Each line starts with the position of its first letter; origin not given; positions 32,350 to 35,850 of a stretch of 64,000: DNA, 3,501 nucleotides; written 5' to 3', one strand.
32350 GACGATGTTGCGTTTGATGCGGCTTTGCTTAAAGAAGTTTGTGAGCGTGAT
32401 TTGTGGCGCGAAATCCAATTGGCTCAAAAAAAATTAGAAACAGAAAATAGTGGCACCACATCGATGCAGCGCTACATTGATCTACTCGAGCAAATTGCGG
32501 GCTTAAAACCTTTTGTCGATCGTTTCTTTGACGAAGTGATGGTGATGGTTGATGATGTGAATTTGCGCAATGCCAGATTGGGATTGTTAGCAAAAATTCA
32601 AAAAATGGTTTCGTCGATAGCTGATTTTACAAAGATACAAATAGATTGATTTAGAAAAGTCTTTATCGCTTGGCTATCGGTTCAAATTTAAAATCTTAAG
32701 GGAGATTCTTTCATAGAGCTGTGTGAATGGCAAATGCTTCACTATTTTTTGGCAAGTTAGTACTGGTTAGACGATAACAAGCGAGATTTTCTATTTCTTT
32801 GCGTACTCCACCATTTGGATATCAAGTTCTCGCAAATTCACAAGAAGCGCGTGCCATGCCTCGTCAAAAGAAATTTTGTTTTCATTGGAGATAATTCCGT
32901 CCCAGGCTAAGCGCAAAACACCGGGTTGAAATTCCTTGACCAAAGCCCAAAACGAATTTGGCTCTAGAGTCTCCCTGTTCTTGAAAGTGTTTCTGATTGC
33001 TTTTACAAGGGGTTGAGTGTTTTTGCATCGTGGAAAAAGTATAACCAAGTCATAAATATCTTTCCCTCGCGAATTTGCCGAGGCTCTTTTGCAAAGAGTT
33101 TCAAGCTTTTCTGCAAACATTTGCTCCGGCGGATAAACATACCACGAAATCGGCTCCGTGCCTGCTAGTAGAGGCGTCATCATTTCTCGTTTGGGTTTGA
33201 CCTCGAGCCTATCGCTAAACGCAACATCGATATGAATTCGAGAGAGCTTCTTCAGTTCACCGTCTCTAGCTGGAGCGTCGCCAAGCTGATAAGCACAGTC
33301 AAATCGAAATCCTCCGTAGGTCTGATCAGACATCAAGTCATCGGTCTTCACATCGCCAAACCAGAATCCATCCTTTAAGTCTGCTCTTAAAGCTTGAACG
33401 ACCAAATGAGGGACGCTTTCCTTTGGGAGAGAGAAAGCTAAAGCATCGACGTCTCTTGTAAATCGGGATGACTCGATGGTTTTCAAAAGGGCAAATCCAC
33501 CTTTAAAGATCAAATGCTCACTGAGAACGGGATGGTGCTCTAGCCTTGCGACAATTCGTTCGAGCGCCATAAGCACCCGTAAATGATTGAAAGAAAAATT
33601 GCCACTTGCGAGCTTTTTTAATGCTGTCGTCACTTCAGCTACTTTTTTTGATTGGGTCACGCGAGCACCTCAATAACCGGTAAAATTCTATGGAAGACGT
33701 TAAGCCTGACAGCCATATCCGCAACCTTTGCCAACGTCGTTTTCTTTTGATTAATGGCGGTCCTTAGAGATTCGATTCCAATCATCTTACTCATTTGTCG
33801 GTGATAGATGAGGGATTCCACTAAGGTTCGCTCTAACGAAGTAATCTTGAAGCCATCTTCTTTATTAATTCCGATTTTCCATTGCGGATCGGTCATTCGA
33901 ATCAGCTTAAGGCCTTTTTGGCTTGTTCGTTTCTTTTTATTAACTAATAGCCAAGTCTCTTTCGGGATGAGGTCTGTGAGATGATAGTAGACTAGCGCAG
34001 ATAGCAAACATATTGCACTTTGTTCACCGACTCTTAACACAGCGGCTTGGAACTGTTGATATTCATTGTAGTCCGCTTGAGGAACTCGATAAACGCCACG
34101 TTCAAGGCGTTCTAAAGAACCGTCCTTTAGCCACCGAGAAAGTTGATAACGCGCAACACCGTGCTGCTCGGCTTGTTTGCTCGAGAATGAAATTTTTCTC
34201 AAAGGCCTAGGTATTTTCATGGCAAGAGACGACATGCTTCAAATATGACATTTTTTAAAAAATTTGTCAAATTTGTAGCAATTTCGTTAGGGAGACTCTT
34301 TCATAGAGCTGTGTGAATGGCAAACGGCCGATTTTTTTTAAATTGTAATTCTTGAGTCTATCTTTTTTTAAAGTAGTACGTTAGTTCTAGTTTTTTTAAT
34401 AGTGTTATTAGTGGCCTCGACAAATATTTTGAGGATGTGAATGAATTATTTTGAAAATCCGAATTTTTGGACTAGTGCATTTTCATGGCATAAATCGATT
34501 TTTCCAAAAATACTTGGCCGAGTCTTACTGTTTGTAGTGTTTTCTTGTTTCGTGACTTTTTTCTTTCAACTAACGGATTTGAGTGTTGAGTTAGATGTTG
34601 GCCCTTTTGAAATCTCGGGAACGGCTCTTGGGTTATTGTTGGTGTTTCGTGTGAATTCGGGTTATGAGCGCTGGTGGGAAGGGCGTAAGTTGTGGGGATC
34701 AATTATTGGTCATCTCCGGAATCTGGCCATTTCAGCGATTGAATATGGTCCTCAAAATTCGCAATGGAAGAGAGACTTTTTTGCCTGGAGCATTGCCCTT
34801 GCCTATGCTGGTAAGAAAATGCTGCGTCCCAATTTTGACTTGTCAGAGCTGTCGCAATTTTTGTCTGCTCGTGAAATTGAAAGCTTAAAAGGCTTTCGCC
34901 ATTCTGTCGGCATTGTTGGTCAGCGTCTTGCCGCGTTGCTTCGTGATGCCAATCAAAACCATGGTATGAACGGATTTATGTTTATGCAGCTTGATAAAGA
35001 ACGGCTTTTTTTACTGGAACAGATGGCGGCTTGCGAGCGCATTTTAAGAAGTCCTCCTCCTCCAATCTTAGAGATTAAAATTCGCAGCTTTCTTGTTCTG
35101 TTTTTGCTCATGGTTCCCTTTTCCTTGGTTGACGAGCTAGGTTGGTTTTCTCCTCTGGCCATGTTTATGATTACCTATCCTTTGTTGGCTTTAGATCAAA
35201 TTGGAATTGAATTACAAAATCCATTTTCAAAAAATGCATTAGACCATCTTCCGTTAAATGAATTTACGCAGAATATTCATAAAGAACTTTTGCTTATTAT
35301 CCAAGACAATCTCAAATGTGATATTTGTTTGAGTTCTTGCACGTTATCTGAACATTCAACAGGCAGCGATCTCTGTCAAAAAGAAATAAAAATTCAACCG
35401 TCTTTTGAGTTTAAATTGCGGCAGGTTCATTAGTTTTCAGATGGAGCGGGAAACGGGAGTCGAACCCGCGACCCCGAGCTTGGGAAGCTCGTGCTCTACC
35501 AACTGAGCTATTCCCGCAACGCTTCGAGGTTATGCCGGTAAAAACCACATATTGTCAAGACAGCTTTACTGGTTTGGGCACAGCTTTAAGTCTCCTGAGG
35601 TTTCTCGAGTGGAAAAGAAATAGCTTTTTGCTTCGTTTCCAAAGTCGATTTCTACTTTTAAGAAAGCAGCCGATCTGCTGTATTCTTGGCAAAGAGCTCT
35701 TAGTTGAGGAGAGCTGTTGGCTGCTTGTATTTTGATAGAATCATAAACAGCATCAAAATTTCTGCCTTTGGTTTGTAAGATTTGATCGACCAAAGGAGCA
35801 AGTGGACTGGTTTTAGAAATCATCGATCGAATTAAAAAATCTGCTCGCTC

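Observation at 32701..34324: AbiEi/AbiEii abortive-infection (type IV TA) cassette precisely bracketed by 34-bp direct repeats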

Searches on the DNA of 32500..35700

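Call 75: search_rna_families(source=window, start=32500, end=35700, threshold=evalue, max_evalue=1)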
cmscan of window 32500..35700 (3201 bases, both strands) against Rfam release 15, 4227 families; matches with E-value up to 1: 3.
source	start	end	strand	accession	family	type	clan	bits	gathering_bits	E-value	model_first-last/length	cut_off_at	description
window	35445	35517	-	RF00005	tRNA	Gene; tRNA;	CL00001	70.7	29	9.9e-15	1-71/71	no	tRNA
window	35444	35517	+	RF04354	Plastid-ycf2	Cis-reg;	-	23.3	65.7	0.12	1-75/75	no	Plastid-ycf2 5UTR RNA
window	34203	34274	-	RF02751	ES036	Gene; sRNA;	-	20.8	37.6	0.94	1-43/43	no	ES036 (CssrF) sRNA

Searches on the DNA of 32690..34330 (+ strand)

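Call 63: search_dna_similar(query=window:32690-34330:+, collection=plasmids, mode=distant, max_rows=8)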
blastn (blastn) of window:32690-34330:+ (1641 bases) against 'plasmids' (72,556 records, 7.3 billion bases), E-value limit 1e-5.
No match.

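Call 64: search_dna_similar(query=window:32690-34330:+, collection=phages, mode=distant, max_rows=8)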
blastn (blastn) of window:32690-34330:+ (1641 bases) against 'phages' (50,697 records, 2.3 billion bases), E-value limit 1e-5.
No match.

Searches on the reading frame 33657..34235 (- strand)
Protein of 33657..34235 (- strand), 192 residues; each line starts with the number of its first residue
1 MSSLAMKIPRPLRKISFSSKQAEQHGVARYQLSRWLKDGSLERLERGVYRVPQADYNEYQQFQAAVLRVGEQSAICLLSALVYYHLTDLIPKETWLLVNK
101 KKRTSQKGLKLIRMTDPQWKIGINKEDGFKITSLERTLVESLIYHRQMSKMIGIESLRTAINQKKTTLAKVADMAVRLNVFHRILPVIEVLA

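Call 4: search_protein_families(library=pfam, proteins=[window:33657-34235:-])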
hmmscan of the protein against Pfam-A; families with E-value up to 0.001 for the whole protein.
window:33657-34235:- (192 aa): 1 family
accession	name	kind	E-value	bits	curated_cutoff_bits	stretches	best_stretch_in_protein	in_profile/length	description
PF13338.12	AbiEi_4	-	1.1e-10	41.9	25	1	17-52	14-49/49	Transcriptional regulator, AbiEi antitoxin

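Call 69: search_protein_families(library=padloc, proteins=[window:33657-34235:-])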
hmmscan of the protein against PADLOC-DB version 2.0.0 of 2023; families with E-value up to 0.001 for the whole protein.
window:33657-34235:- (192 aa): 30 families (the best 25 are shown)
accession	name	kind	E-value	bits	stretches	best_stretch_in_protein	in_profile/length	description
PDLC02265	AbiEi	-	2.1e-33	113.7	1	17-191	17-197/198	AbiEi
PDLC02225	AbiEi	-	1.2e-30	104.7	1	17-191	20-194/198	AbiEi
PDLC02283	AbiEi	-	1.8e-30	104.2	1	19-191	22-200/201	AbiEi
PDLC02275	AbiEi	-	1.5e-27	94.8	1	14-190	10-182/184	AbiEi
PDLC02249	AbiEi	-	1.1e-26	91.7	1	17-179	19-177/184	AbiEi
PDLC02228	AbiEi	-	1.9e-24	84.2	1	17-150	41-168/216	AbiEi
PDLC02254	AbiEi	-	8.5e-23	79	1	10-177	11-183/197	AbiEi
PDLC02239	AbiEi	-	1.2e-20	72.1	1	16-191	11-193/195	AbiEi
PDLC02245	AbiEi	-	7.2e-19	66.2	1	14-191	10-193/194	AbiEi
PDLC02231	AbiEi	-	1.9e-17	61.9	1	17-173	21-184/280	AbiEi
PDLC02260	AbiEi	-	2.2e-14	51.4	1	17-109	18-110/131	AbiEi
PDLC02263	AbiEi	-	2.9e-13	48.2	1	23-190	70-243/244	AbiEi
PDLC02267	AbiEi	-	1.3e-12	45.7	1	27-179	36-186/252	AbiEi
PDLC02248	AbiEi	-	3.6e-12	44.4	1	21-188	22-194/198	AbiEi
PDLC02256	AbiEi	-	4.3e-12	44.4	1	19-118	19-119/174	AbiEi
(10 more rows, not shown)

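Call 70: search_protein_families(library=ncbifam, proteins=[window:33657-34235:-], max_evalue=0.01)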
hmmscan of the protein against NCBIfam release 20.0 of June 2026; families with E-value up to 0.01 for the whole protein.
window:33657-34235:- (192 aa): 1 family
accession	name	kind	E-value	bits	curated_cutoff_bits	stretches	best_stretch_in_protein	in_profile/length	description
NF047376.1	TAA_AbiEi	equivalog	0.0025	17.5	150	1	23-84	33-96/172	type IV toxin-antitoxin system AbiEi family antitoxin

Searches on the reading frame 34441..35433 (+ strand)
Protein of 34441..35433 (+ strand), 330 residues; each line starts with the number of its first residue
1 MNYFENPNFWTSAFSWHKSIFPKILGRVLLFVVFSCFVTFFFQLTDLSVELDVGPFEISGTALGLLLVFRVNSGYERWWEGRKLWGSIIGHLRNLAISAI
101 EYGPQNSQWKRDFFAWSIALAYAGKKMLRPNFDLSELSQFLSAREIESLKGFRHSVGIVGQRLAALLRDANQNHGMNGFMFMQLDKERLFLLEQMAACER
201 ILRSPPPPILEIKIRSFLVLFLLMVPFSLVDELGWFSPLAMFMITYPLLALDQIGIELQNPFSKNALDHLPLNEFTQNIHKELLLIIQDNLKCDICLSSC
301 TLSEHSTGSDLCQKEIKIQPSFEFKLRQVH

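Call 4: search_protein_families(library=pfam, proteins=[window:34441-35433:+])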
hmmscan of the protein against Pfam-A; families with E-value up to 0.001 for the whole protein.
window:34441-35433:+ (330 aa): 1 family
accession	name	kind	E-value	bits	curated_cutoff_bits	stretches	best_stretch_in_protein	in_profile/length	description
PF25539.1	Bestrophin_2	-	3.1e-64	217.7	27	1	6-283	6-286/288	Bacterial/Fungal Bestrophin protein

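Call 25: find_homologous_proteins(query=window:34441-35433:+, max_evalue=1e-30)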
Query window:34441-35433:+ (330 aa): 446 proteins with E <= 1e-30 among 4605 candidates; the best 120 are listed.
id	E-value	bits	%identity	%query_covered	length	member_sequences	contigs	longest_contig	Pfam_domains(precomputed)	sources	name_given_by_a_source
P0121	4.0e-221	751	100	100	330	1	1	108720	PF25539.2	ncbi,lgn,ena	-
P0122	3.5e-99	350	52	90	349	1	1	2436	PF25539.2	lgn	-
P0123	5.0e-99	350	52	95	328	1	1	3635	PF25539.2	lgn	-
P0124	1.2e-98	348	84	58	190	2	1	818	PF25539.2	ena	-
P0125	1.1e-84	303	47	86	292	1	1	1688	PF25539.2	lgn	-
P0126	6.7e-79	284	45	87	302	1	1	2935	PF25539.2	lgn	-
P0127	8.2e-79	283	45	86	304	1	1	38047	PF25539.2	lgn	-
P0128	2.9e-78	281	48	87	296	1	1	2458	PF25539.2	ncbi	-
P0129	1.8e-75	272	45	85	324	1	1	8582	PF25539.2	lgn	-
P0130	2.6e-74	269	42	86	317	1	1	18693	PF25539.2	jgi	jgi:putative membrane protein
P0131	4.7e-74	268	44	85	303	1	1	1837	PF25539.2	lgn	-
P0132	7.1e-74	267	44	84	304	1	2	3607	PF25539.2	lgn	-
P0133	1.2e-73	266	42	88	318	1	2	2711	PF25539.2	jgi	jgi:ion channel-forming bestrophin family protein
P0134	3.3e-73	265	42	88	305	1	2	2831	PF25539.2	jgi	jgi:ion channel-forming bestrophin family protein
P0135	8.1e-73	264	41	87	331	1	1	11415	PF25539.2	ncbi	-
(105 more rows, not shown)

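Call 28: find_encoding_contigs(protein=P0124, flank=10000, max_places=5)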
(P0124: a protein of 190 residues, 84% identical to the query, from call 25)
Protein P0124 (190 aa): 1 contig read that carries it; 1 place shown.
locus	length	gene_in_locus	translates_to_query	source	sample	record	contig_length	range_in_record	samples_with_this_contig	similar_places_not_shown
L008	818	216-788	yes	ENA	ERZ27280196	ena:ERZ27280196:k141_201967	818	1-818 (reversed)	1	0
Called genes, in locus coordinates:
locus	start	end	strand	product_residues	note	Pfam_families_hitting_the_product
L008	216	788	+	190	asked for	PF25539:Bestrophin_2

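Call 29: find_encoding_contigs(protein=P0121, flank=6000, max_places=8)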
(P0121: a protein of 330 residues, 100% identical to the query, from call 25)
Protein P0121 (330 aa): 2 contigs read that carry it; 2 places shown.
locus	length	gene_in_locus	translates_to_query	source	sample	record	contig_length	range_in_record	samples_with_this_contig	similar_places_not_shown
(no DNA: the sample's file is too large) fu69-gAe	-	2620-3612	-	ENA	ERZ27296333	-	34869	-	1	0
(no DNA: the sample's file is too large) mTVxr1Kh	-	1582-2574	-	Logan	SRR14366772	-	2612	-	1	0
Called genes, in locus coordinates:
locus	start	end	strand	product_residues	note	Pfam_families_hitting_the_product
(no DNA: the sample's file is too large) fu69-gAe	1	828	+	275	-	?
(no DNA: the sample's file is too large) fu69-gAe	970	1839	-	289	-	PF08843:AbiEii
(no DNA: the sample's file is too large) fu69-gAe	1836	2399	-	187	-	PF13338:AbiEi_4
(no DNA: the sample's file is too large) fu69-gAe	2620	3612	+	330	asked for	PF25539:Bestrophin_2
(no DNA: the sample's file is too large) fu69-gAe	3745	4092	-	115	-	-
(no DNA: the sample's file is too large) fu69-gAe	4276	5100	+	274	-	PF01479:S4, PF00849:PseudoU_synth_2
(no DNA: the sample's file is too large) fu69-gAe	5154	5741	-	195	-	PF13606:Ank_3 (faint), PF13637:Ank_4 (faint), PF12796:Ank_2, PF13857:Ank_5, PF00023:Ank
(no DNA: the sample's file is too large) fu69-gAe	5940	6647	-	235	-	PF03692:CxxCxxCC (weak)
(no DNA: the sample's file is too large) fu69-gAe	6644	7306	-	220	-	PF01144:CoA_trans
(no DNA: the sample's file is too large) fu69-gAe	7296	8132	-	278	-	PF01144:CoA_trans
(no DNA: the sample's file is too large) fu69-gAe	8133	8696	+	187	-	PF01965:DJ-1_PfpI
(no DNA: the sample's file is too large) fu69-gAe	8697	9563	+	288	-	PF00248:Aldo_ket_red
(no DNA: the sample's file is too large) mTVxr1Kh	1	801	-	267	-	?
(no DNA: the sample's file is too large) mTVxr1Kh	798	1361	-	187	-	PF13338:AbiEi_4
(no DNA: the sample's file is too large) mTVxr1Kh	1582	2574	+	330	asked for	PF25539:Bestrophin_2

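Call 77: search_protein_families(library=pfam, proteins=[L008:2-214:-], max_evalue=0.01)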
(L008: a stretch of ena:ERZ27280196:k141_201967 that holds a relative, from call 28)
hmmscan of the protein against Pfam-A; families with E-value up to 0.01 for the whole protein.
L008:2-214:- (71 aa): 0 families
